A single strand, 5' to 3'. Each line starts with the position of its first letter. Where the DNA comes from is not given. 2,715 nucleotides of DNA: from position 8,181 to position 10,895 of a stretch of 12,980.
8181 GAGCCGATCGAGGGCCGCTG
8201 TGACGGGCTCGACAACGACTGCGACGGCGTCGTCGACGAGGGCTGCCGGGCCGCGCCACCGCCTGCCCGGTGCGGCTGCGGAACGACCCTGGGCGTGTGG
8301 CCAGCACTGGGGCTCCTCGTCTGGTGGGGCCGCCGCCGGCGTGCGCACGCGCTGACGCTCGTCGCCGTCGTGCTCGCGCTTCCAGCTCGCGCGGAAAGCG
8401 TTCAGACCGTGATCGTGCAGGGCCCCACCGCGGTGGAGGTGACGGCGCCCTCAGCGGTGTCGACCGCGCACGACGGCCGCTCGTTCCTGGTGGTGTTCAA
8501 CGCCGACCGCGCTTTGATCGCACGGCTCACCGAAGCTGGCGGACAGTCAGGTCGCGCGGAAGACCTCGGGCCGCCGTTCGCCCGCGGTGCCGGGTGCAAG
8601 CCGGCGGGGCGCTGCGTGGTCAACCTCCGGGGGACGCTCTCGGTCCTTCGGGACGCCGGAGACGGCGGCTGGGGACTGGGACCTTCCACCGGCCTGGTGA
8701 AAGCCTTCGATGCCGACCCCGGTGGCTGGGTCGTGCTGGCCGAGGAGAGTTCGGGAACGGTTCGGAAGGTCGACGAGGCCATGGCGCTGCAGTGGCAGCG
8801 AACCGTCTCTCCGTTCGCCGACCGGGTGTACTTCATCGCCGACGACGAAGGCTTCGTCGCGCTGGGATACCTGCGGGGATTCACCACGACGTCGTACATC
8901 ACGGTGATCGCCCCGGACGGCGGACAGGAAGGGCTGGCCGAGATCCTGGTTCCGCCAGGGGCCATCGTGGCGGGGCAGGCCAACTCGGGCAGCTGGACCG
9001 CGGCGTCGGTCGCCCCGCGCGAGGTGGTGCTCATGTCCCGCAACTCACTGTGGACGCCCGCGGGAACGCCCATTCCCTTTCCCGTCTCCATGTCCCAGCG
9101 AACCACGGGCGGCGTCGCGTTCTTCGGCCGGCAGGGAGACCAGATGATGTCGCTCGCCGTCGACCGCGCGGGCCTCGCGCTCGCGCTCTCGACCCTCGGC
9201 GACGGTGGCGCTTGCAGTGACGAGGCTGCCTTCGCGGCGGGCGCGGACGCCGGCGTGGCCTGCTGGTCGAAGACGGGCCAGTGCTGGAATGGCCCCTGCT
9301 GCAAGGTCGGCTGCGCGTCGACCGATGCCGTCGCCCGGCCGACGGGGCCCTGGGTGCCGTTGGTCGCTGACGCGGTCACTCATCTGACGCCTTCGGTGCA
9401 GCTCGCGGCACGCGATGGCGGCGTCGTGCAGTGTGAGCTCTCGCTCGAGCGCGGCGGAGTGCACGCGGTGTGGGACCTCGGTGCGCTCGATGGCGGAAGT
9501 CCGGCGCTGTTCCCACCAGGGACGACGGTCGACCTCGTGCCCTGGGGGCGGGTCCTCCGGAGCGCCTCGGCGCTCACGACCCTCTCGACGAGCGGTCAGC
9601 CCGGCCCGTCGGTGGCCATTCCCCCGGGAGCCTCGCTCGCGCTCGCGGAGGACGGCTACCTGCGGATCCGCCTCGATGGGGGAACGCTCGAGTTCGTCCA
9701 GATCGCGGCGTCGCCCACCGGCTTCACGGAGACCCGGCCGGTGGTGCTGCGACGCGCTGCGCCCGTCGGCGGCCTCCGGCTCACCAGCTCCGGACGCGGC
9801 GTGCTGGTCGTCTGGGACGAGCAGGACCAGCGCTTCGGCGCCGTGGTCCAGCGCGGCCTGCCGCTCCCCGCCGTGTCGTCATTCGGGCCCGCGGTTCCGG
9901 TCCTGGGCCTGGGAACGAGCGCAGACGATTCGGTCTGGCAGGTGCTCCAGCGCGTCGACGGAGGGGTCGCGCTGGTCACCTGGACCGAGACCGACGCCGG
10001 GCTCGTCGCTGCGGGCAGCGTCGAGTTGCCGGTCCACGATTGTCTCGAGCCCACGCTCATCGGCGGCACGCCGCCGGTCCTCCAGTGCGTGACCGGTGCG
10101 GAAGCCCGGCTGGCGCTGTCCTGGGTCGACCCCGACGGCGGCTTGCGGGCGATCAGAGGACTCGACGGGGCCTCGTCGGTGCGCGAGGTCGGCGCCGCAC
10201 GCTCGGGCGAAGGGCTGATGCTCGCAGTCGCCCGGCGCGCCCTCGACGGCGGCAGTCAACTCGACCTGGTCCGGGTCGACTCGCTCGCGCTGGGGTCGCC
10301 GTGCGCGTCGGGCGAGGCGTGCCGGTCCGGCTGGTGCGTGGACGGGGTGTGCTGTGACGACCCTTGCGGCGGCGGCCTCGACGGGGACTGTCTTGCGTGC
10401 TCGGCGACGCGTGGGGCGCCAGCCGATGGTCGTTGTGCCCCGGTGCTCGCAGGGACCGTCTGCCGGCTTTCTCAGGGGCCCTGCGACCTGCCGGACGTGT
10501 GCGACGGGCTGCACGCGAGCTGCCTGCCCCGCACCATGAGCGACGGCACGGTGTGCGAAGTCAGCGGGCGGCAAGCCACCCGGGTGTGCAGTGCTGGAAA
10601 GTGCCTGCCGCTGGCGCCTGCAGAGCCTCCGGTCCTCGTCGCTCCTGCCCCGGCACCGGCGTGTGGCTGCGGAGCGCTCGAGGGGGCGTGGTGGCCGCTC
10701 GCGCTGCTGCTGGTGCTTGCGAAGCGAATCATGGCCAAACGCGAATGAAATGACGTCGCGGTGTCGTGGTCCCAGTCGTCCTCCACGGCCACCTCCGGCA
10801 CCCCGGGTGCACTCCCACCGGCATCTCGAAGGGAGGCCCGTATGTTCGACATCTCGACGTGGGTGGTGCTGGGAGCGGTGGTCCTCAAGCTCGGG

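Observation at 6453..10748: One uninterrupted ORF encodes two complete MYXO-CTERM surface proteins joined in frame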

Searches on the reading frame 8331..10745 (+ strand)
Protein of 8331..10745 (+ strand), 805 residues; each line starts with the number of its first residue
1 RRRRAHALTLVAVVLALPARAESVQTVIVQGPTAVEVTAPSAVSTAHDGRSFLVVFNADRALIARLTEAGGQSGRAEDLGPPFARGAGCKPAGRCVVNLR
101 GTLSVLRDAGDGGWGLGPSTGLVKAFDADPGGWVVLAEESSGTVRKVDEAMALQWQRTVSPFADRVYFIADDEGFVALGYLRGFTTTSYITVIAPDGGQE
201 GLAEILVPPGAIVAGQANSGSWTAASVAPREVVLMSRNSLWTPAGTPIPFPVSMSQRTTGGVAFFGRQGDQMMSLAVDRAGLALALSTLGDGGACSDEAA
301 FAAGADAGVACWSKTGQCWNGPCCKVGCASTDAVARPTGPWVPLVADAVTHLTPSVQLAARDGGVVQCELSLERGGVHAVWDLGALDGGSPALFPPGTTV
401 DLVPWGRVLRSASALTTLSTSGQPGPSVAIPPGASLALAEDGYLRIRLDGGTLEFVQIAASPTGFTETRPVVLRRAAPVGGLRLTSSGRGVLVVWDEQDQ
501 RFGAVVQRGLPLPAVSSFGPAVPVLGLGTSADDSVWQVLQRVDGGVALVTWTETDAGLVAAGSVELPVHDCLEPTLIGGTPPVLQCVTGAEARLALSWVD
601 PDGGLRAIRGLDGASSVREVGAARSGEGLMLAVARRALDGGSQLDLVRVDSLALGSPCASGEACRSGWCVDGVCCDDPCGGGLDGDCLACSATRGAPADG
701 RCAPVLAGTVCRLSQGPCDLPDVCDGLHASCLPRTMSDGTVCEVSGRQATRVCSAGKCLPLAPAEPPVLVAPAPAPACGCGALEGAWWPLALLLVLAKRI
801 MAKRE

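Call 6: search_protein_families(library=ncbifam, proteins=[window:8331-10745:+], max_evalue=1)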
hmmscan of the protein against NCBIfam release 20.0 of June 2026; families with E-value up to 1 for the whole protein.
window:8331-10745:+ (805 aa): 0 families

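Call 7: search_protein_families(library=pfam, proteins=[window:8331-10745:+], max_evalue=1)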
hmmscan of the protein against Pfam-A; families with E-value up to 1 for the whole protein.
window:8331-10745:+ (805 aa): 2 families
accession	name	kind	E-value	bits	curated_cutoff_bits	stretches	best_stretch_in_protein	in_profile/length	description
PF00200.28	Disintegrin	-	0.02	16.1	35.1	1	661-732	3-73/75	Disintegrin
PF25635.1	SPV1_VP10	-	0.044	13.9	27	1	492-538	113-159/187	Sulfolobus polyhedral virus 1 capsid protein VP10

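Call 15: find_homologous_proteins(query=window:8385-10340:+, max_evalue=0.001)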
Query window:8385-10340:+: 8000 candidates shared short words with the query, none scored E <= 0.001.

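Call 29: search_protein_representatives(protein=window:8385-10340:+)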
Query: 652 residues. Proteins with E-value up to 0.001 (for the whole library): 1; up to 1e-10: 1; up to 1e-30: 1. The best 1 are listed.
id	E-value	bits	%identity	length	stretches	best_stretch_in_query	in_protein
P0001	0.0e+00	1430.3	93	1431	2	1-652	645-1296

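Call 44: search_solved_structures(query=window:8394-10661:+, max_evalue=1)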
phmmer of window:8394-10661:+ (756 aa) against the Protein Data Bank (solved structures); distinct sequences matched with E-value up to 1: 1.
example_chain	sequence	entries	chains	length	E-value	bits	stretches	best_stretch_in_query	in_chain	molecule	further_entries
6oj0_Z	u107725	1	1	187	0.25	12.6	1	471-514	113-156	Uncharacterized protein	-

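Call 54: predict_structure(protein=window:8394-10661:+)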
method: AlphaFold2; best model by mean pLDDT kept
length: 756 residues; sequences in the alignment: 1
mean_pLDDT: 35.9   pTM: 0.25
mean pLDDT of the five models: 35.9, 29.1, 28.2, 25.0, 24.7
residues with pLDDT >= 90: 0; 70-90: 0; 50-70: 30; < 50: 726
segments of 3 or more residues with pLDDT < 50: 1-162, 164-185, 189-514, 532-546, 548-636, 649-651, 655-756
pLDDT, mean of each block of 10 residues (from residue 1): 34 38 34 36 34 29 34 34 26 27 28 31 33 38 40 42 45 38 46 45 38 30 29 29 36 33 34 41 40 45 40 27 28 26 26 28 34 39 28 28 35 42 39 31 29 31 36 41 42 32 38 49 54 45 45 32 39 36 33 41 37 36 33 45 56 47 33 30 27 30 37 35 38 39 33 34
secondary structure, 60 per line:
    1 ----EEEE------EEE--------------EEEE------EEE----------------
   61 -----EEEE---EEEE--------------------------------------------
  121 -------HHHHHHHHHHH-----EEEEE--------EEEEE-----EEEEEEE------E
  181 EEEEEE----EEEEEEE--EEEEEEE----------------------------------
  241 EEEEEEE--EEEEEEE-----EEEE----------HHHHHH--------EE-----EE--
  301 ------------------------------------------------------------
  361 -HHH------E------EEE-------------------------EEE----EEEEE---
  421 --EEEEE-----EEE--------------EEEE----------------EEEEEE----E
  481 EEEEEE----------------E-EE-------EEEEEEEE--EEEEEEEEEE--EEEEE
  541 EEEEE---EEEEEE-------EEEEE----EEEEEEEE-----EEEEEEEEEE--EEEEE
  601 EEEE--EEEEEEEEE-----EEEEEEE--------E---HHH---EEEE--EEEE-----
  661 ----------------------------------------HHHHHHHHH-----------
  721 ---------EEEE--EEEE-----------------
elements in order (helices of 4 or more, strands of 3 or more residues): E5-8 E15-17 E32-35 E42-44 E66-69 E73-76 H128-138 E144-148 E157-161 E167-173 E180-186 E191-197 E200-206 E241-247 E250-256 E262-265 H276-281 E378-380 E406-408 E413-417 E423-427 E433-435 E450-453 E470-475 E480-486 E514-521 E524-533 E536-545 E549-554 E562-566 E571-578 E584-593 E596-604 E607-615 E621-627 E646-649 E652-655 H701-709 E730-733 E736-739

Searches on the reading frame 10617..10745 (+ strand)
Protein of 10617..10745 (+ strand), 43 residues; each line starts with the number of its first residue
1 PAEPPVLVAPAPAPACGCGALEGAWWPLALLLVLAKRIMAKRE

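Call 8: search_protein_families(library=ncbifam, proteins=[window:10617-10745:+], max_evalue=10)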
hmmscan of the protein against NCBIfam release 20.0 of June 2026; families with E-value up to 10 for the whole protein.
seq(43 aa): 0 families

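Call 47: search_protein_families(library=ncbifam, proteins=[window:10641-10745:+], max_evalue=10)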
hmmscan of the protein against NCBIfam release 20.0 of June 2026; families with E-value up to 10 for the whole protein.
seq(35 aa): 0 families
